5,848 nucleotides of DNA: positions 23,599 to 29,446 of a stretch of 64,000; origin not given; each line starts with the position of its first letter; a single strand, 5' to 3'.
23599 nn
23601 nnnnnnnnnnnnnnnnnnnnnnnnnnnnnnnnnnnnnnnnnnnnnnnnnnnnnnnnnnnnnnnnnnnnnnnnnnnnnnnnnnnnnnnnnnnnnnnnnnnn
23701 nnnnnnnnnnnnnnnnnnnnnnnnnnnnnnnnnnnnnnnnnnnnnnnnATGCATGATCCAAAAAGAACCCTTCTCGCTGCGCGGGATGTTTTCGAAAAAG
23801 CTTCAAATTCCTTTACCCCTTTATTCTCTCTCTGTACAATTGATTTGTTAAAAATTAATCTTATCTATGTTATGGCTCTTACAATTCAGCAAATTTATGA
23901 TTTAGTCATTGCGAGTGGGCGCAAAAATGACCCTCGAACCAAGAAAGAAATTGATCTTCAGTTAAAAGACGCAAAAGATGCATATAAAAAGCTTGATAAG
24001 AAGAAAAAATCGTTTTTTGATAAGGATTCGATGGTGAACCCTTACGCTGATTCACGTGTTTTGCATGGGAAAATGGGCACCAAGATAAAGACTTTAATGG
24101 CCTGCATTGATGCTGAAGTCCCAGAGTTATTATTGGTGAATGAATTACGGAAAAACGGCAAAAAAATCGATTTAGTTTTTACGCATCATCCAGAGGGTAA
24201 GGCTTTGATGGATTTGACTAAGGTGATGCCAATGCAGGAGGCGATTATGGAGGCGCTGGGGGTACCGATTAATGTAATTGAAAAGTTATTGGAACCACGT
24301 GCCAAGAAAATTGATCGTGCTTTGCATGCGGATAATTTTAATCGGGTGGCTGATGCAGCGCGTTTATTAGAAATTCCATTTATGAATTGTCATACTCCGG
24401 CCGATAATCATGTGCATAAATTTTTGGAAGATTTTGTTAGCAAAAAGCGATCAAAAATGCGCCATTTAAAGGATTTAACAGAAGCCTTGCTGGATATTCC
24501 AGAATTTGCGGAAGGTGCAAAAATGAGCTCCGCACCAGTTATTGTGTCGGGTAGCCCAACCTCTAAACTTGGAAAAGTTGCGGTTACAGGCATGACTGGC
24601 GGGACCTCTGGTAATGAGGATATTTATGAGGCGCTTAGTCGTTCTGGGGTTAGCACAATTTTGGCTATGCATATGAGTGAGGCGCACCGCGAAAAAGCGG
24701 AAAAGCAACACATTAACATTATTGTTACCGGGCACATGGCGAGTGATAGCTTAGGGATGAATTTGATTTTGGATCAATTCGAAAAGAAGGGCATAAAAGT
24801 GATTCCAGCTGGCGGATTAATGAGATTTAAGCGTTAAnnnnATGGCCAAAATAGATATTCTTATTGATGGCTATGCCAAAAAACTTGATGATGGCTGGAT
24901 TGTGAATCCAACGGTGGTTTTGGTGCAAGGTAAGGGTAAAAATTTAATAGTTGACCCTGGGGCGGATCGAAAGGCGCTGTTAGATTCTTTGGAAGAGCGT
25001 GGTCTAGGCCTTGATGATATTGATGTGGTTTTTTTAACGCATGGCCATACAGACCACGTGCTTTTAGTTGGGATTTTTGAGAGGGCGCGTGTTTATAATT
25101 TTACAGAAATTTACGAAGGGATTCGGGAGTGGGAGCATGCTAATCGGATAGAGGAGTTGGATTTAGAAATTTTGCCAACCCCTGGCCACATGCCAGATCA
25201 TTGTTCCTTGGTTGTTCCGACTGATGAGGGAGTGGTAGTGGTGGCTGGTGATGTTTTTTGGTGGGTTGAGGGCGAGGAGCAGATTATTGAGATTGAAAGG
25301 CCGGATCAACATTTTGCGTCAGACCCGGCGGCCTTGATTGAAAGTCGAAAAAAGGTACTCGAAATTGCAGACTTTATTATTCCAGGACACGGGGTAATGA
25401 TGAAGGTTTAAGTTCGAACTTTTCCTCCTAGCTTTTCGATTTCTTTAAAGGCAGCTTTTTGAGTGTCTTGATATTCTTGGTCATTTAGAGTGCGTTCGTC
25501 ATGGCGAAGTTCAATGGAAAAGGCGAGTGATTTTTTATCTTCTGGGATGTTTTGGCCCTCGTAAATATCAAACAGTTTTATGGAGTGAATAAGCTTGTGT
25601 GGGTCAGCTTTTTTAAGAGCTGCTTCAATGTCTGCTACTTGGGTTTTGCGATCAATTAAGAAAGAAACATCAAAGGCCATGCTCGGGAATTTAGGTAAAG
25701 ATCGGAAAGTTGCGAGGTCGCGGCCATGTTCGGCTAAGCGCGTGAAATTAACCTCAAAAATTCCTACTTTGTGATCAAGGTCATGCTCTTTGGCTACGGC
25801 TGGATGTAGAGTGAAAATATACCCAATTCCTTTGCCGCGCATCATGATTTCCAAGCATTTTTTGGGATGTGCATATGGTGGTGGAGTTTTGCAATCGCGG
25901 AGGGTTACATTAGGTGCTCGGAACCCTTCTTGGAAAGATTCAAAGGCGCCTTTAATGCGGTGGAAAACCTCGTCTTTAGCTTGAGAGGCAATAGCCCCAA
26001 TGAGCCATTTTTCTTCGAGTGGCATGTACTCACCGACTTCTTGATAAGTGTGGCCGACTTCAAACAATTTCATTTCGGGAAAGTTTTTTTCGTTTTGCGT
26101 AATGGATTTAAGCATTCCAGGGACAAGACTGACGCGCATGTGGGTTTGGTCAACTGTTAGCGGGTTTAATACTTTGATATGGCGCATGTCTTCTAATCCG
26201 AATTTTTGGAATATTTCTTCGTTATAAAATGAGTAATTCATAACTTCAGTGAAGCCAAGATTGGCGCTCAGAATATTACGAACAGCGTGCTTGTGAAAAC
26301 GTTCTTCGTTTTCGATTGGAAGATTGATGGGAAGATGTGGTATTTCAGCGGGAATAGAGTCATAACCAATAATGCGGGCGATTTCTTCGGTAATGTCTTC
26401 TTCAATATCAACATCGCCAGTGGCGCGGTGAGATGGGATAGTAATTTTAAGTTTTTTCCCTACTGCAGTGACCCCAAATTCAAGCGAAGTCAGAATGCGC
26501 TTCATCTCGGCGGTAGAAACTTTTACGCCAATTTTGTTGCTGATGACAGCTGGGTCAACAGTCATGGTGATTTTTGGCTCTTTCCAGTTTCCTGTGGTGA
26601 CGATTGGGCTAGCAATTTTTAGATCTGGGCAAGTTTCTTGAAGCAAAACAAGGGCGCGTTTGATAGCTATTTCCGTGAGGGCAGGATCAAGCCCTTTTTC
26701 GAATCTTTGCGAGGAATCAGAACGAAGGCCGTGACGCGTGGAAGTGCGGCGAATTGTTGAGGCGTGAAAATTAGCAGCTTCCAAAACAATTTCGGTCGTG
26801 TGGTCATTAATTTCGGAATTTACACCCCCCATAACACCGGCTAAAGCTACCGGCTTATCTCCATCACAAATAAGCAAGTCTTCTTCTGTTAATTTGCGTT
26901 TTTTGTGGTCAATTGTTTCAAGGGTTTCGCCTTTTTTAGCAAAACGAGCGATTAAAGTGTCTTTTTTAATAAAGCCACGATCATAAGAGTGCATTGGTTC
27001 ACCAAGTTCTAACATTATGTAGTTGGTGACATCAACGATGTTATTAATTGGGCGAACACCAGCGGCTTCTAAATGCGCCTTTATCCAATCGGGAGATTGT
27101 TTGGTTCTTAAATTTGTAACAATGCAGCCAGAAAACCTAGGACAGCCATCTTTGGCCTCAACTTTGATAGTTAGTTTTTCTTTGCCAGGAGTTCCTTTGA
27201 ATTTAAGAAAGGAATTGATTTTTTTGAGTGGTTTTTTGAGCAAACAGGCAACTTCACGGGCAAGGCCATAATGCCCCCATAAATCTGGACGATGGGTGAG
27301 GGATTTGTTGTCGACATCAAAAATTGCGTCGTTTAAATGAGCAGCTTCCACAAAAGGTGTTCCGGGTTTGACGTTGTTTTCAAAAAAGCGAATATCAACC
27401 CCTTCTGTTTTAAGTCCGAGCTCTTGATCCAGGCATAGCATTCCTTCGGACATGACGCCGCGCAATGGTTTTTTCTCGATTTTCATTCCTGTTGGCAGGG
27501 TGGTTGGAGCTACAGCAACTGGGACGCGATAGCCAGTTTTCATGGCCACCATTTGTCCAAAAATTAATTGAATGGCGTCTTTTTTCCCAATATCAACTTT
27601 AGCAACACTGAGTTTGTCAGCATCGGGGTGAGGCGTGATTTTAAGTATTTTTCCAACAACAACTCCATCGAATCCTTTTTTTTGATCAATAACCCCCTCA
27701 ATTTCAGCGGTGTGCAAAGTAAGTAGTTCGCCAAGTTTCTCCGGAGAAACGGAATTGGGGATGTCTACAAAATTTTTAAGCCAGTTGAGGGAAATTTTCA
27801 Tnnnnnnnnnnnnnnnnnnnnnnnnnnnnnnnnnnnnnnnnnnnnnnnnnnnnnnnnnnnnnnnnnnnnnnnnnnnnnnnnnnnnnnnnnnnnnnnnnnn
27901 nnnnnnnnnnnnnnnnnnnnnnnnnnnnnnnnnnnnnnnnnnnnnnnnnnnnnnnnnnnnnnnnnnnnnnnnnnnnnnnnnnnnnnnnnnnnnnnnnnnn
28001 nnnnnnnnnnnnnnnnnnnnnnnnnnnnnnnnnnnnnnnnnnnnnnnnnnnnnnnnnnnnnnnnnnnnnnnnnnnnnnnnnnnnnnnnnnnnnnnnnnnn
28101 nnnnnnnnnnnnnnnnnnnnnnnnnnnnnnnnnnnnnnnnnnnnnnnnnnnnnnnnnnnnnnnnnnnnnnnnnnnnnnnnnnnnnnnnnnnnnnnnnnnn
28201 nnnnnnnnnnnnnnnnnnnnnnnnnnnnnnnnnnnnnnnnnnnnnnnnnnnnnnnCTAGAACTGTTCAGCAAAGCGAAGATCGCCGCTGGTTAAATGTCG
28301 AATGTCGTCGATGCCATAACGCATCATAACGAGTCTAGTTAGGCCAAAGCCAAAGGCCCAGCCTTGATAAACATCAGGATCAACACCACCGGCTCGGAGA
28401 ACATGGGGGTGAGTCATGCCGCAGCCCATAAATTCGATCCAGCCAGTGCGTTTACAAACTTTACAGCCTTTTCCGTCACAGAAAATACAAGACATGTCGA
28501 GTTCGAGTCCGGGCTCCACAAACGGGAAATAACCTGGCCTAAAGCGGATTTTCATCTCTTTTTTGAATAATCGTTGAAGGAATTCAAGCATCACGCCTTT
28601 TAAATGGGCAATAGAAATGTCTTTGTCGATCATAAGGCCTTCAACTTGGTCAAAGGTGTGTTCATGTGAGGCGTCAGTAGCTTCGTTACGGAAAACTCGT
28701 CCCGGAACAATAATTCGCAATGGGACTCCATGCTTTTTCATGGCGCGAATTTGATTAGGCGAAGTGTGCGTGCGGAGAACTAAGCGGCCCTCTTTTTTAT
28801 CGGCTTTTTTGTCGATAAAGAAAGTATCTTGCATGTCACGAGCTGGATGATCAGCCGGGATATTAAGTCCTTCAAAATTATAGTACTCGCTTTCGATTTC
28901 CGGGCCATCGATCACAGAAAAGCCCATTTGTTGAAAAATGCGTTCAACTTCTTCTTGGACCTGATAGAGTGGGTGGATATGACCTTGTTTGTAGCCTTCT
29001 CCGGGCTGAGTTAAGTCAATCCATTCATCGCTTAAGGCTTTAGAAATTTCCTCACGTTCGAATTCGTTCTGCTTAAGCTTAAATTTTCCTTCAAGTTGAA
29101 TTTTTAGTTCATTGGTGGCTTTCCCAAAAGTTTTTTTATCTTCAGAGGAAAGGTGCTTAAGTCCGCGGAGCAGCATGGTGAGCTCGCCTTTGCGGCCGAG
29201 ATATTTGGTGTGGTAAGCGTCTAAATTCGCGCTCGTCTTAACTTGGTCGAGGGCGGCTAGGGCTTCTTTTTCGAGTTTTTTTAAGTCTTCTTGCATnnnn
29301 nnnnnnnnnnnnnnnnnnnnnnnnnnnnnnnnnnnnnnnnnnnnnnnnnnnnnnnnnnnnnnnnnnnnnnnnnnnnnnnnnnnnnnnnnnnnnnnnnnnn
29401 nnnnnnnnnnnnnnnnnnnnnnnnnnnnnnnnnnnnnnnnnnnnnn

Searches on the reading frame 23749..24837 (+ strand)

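Call 102: search_protein_families(library=pfam, proteins=[window:23749-24837:+], max_evalue=0.00001)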
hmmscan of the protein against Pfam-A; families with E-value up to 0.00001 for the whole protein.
window:23749-24837:+ (362 aa): 1 family
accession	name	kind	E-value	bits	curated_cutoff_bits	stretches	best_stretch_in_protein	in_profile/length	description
PF01784.24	DUF34_NIF3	-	7.2e-07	29.5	23.4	0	209-347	93-238/256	Duf34/NIF3 (NGG1p interacting factor 3)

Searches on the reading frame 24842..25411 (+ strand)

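Call 102: search_protein_families(library=pfam, proteins=[window:24842-25411:+], max_evalue=0.00001)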
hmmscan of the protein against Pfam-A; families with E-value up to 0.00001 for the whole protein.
window:24842-25411:+ (189 aa): 2 families
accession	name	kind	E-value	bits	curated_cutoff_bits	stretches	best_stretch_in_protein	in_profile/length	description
PF00753.33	Lactamase_B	-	5.2e-18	66.1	22.7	1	23-95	6-79/196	Metallo-beta-lactamase superfamily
PF12706.13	Lactamase_B_2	-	8.8e-07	29.2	27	1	34-106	2-82/200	Beta-lactamase superfamily domain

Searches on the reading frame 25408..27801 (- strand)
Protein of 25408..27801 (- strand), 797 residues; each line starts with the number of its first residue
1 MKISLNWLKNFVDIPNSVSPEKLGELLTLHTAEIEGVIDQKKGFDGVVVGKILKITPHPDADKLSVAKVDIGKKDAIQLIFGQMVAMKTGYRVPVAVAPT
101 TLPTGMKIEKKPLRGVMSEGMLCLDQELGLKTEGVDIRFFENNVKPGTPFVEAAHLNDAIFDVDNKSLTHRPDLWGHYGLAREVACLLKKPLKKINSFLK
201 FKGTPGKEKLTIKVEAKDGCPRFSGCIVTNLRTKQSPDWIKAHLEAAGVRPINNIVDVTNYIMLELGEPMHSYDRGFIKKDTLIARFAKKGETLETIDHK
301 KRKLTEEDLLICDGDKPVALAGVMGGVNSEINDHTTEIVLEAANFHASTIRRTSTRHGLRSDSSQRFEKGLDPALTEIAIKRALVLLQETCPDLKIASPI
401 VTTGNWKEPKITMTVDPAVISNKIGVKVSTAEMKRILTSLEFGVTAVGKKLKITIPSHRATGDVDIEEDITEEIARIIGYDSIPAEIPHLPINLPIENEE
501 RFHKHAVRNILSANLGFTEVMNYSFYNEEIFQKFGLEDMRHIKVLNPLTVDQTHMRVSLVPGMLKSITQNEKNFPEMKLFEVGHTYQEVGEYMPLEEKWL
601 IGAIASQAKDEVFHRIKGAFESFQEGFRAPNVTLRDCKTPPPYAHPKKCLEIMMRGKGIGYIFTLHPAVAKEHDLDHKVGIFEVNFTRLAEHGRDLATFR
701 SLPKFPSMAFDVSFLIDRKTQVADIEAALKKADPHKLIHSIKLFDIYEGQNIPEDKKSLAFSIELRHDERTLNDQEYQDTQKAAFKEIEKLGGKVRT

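Call 103: search_protein_families(library=pfam, proteins=[window:25408-27801:-], max_evalue=0.00001)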
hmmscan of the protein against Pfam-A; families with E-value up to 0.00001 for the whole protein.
window:25408-27801:- (797 aa): 5 families
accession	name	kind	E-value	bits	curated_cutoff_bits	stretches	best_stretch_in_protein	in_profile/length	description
PF03483.22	B3_4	-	1.1e-65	220.9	29.3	1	220-391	2-173/174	B3/4 domain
PF17759.6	tRNA_synthFbeta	-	1e-38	133.4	22.4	1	483-686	1-214/214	Phenylalanyl tRNA synthetase beta chain CLM domain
PF03147.19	FDX-ACB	-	1.1e-22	80.7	31.1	1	703-796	1-94/94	Ferredoxin-fold anticodon binding domain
PF03484.21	B5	-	7e-17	61.8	28.6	1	413-480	1-67/67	tRNA synthetase B5 domain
PF01588.26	tRNA_bind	-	6.1e-13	49.1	27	1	47-148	1-95/96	Putative tRNA binding domain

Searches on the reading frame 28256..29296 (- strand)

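Call 103: search_protein_families(library=pfam, proteins=[window:28256-29296:-], max_evalue=0.00001)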
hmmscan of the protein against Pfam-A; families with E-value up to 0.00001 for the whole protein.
window:28256-29296:- (346 aa): 2 families
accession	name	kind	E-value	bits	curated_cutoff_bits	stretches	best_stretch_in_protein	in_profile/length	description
PF01409.25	tRNA-synt_2d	-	3.6e-99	331.7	19.8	1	93-346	2-246/246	tRNA synthetases class II core domain (F)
PF02912.23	Phe_tRNA-synt_N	-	8.9e-17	61.3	22.3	1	21-88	2-69/69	Aminoacyl tRNA synthetase class II, N-terminal domain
